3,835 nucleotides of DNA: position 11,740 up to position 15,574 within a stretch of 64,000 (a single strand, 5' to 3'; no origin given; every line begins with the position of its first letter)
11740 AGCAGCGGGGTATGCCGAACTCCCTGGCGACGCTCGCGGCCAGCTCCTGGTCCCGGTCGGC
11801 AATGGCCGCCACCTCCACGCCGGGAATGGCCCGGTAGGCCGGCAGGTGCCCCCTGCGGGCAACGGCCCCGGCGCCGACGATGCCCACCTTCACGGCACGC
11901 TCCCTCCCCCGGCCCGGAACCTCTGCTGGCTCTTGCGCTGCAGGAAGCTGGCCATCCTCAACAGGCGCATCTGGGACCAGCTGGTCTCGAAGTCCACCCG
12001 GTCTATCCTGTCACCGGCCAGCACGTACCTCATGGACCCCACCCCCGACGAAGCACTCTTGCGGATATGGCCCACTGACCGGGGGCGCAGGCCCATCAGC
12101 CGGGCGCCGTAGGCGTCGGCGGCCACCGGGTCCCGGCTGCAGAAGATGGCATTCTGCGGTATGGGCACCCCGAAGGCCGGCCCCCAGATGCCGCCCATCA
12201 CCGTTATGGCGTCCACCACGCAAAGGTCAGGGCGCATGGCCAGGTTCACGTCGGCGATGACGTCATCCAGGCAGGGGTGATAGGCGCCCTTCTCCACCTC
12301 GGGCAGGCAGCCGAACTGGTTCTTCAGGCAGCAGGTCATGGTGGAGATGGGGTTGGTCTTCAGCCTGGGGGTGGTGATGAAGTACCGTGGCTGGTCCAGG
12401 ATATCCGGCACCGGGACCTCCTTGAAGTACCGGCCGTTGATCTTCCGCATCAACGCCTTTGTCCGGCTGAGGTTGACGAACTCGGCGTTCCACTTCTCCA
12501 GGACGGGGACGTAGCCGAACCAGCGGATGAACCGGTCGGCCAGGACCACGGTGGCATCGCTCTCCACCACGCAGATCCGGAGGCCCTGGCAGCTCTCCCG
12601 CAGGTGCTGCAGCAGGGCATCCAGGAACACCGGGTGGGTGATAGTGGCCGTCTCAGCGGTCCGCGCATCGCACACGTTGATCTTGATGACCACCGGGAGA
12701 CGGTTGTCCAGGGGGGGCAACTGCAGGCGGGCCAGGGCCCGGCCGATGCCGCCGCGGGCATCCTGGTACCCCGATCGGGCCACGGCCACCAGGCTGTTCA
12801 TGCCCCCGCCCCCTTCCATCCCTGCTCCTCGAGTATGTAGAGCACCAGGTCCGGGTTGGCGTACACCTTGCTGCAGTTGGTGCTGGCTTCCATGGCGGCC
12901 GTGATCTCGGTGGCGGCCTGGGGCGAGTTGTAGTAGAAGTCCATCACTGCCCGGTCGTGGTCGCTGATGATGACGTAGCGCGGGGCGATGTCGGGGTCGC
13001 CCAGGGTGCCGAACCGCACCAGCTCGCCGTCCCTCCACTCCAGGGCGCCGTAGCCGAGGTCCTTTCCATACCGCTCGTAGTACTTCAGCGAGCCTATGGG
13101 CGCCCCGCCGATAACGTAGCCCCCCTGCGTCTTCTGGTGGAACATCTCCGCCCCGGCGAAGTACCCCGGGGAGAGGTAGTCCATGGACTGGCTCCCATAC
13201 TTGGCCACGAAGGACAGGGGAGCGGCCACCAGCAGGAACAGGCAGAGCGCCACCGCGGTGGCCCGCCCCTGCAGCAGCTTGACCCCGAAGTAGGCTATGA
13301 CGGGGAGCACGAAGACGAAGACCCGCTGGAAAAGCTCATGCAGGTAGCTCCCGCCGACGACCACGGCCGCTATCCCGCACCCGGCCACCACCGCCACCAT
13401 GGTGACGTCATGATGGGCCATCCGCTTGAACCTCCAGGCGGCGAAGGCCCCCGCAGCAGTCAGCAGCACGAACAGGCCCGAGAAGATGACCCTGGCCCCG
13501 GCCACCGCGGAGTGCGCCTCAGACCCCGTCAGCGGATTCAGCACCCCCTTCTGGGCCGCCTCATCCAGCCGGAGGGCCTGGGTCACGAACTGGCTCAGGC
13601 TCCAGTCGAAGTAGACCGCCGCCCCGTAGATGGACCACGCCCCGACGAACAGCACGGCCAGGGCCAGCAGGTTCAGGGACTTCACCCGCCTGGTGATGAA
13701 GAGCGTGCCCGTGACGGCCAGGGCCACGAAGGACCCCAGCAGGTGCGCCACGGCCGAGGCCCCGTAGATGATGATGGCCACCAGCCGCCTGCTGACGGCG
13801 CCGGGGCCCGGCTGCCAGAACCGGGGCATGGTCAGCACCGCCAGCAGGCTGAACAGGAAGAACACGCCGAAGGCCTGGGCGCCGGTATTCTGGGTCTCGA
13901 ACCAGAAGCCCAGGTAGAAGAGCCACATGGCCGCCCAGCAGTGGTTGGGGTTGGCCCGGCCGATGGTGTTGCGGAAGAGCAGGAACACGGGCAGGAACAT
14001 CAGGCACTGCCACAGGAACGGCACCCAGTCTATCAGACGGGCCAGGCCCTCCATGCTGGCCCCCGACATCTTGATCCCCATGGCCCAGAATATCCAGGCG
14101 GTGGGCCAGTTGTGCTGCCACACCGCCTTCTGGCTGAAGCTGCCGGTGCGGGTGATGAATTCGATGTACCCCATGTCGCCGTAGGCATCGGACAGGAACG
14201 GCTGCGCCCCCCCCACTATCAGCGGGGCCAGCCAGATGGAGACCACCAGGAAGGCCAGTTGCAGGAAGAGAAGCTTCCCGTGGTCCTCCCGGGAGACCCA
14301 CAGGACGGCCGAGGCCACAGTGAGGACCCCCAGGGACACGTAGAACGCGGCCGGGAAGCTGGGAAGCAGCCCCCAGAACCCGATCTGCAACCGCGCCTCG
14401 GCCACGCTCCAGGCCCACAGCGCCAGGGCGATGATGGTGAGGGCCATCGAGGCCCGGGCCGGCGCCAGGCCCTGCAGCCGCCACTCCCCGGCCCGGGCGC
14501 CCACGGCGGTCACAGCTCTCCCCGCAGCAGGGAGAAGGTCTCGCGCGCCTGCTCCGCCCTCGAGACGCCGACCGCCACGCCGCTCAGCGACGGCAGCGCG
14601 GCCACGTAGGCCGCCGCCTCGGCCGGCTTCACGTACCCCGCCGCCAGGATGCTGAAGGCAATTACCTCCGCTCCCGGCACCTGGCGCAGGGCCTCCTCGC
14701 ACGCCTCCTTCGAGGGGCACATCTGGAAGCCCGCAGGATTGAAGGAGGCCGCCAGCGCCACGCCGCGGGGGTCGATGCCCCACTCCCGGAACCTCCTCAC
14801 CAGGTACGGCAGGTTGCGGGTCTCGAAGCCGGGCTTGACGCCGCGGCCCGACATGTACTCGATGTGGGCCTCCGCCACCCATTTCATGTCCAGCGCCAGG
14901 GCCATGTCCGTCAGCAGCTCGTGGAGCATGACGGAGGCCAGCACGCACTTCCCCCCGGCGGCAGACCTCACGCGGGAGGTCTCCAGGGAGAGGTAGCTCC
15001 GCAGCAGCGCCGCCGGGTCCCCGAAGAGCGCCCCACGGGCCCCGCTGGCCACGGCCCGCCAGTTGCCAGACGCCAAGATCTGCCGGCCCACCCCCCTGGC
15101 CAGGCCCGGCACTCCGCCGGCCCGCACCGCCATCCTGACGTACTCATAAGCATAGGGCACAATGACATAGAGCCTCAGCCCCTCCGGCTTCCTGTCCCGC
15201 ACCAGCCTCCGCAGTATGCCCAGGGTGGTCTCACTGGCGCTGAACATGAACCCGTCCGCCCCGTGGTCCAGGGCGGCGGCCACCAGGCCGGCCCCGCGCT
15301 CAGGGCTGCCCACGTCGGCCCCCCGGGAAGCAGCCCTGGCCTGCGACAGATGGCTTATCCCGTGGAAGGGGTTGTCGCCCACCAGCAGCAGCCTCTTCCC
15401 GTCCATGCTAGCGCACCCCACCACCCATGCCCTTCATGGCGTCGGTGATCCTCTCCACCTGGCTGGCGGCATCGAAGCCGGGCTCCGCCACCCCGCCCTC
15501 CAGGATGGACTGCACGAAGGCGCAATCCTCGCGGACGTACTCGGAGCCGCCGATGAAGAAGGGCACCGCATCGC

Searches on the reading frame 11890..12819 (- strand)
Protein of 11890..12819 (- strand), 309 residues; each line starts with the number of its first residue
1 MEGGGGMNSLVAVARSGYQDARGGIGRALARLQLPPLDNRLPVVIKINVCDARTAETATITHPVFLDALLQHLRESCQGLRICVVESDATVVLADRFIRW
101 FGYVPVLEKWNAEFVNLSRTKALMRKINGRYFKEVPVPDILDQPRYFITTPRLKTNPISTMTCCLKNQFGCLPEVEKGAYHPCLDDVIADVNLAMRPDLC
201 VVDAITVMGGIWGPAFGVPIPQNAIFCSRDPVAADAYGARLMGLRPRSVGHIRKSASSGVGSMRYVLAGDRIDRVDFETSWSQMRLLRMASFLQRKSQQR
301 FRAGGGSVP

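Call 10: search_protein_families(library=pfam, proteins=[window:11890-12819:-], max_evalue=0.01)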
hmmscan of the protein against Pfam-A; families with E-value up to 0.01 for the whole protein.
window:11890-12819:- (309 aa): 1 family
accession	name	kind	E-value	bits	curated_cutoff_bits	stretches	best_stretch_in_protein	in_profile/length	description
PF04015.17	DUF362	-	2.1e-39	136.1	24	1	43-240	1-200/200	Domain of unknown function (DUF362)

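Call 68: search_protein_families(library=ncbifam, proteins=[window:11890-12819:-], max_evalue=0.0001)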
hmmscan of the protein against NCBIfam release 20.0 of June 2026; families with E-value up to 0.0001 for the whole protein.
window:11890-12819:- (309 aa): 1 family
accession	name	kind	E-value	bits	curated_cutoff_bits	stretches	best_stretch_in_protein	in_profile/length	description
NF052623.1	Npun_F2552_fam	equivalog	5.8e-07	29.2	500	1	101-261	95-258/314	Npun_F2552 family protein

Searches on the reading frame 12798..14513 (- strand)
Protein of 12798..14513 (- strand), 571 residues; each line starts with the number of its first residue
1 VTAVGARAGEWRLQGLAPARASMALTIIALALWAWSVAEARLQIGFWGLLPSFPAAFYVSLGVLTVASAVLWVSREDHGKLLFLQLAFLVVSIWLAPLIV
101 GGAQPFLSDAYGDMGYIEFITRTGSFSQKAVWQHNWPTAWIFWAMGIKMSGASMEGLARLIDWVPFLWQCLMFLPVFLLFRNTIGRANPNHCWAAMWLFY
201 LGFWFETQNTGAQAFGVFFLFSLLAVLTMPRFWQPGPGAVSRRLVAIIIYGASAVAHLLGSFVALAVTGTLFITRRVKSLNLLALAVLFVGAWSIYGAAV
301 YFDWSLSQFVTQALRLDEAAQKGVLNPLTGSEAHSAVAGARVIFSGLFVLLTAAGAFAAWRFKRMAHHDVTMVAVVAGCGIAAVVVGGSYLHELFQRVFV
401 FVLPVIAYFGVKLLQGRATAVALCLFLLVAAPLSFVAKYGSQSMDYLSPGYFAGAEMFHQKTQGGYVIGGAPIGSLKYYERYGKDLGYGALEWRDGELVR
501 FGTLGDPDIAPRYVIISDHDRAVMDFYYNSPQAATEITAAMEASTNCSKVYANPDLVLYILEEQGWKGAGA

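Call 10: search_protein_families(library=pfam, proteins=[window:12798-14513:-], max_evalue=0.01)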
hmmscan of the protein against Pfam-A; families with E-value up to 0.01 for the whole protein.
window:12798-14513:- (571 aa): 0 families

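Call 61: find_homologous_proteins(query=window:12798-14513:-)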
Query window:12798-14513:- (571 aa): 19 proteins with E <= 0.001 among 8000 candidates.
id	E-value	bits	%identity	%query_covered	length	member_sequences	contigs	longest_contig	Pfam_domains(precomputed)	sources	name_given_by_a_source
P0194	0.0e+0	1275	100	100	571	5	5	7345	-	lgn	-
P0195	8.6e-294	994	77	99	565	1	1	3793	-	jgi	jgi:hypothetical protein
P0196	3.9e-291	985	78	96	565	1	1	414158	-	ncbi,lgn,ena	-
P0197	4.5e-224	763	81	75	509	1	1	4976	-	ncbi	-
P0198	2.2e-220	751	59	96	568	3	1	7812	-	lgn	-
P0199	4.6e-220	750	59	95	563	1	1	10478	-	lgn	-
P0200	8.5e-206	703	56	93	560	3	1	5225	-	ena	-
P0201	2.2e-204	698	56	95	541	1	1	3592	-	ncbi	ncbi:MAG: hypothetical protein WBC55_04090 [Dehalococcoidia bacterium]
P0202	8.0e-204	697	56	95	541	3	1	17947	-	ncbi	ncbi:MAG: hypothetical protein WBC82_04110 [Dehalococcoidia bacterium]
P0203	2.1e-196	672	55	92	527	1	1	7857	-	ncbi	-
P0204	4.0e-192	658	54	98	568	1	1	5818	-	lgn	-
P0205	2.8e-191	655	54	97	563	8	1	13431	-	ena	-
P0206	2.2e-179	616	48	98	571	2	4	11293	-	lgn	-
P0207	7.1e-178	611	48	98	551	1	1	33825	-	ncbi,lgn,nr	ncbi:MAG: hypothetical protein JW753_07425 [Dehalococcoidia bacterium]|nr:hypothetical protein [Deha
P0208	1.8e-177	610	50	98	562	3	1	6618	-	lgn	-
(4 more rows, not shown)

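Call 68: search_protein_families(library=ncbifam, proteins=[window:12798-14513:-], max_evalue=0.0001)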
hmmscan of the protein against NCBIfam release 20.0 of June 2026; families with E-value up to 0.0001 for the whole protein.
window:12798-14513:- (571 aa): 0 families

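Call 69: find_encoding_contigs(protein=P0196, flank=10000, max_places=2)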
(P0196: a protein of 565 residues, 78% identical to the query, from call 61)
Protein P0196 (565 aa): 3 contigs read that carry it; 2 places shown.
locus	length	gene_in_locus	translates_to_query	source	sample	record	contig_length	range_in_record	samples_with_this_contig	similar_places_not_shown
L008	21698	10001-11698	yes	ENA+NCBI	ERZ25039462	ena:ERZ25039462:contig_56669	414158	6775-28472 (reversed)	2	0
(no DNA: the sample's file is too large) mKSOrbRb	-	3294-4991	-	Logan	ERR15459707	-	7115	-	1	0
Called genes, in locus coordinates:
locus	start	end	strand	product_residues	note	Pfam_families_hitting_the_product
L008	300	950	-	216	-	PF00817:IMS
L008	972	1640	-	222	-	PF01726:LexA_DNA_bind, PF00717:Peptidase_S24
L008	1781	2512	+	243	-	PF00657:Lipase_GDSL, PF13472:Lipase_GDSL_2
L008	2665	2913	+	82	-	-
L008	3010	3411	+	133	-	-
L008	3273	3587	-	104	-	-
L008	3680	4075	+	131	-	-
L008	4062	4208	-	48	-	PF16861:Carbam_trans_C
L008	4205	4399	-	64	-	PF16861:Carbam_trans_C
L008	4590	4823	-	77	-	PF02543:Carbam_trans_N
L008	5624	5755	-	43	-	PF02543:Carbam_trans_N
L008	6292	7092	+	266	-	PF00535:Glycos_transf_2, PF13641:Glyco_tranf_2_3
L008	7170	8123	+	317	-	PF00535:Glycos_transf_2, PF13641:Glyco_tranf_2_3, PF13632:Glyco_trans_2_3 (weak)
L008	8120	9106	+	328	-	PF01408:GFO_IDH_MocA, PF22725:GFO_IDH_MocA_C3, PF02894:GFO_IDH_MocA_C (weak)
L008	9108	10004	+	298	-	-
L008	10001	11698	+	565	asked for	-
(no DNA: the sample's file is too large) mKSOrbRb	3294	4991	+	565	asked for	-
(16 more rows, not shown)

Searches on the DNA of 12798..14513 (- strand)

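Call 71: search_rna_families(source=L008, threshold=gathering)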
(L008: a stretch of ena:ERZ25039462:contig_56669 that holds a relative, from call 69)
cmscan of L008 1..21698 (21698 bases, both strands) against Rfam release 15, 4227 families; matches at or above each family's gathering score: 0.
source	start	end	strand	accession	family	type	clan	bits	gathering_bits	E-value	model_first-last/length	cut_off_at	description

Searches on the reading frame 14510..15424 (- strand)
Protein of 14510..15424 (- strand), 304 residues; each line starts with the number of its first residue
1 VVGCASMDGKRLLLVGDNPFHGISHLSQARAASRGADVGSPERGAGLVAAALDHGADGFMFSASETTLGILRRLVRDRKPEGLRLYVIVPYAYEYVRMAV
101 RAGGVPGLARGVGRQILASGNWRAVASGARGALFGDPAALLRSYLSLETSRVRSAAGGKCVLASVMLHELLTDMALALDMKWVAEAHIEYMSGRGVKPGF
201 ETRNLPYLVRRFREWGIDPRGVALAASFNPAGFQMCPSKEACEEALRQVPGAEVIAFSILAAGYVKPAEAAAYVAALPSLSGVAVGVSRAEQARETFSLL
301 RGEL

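Call 10: search_protein_families(library=pfam, proteins=[window:14510-15424:-], max_evalue=0.01)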
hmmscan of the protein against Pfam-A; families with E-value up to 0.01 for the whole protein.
window:14510-15424:- (304 aa): 1 family
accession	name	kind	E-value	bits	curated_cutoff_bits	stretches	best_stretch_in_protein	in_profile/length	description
PF02310.24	B12-binding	-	0.0023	18.2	32.1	0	45-89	41-86/121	B12 binding domain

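Call 68: search_protein_families(library=ncbifam, proteins=[window:14510-15424:-], max_evalue=0.0001)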
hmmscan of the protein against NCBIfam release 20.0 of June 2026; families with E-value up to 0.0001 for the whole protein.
window:14510-15424:- (304 aa): 0 families
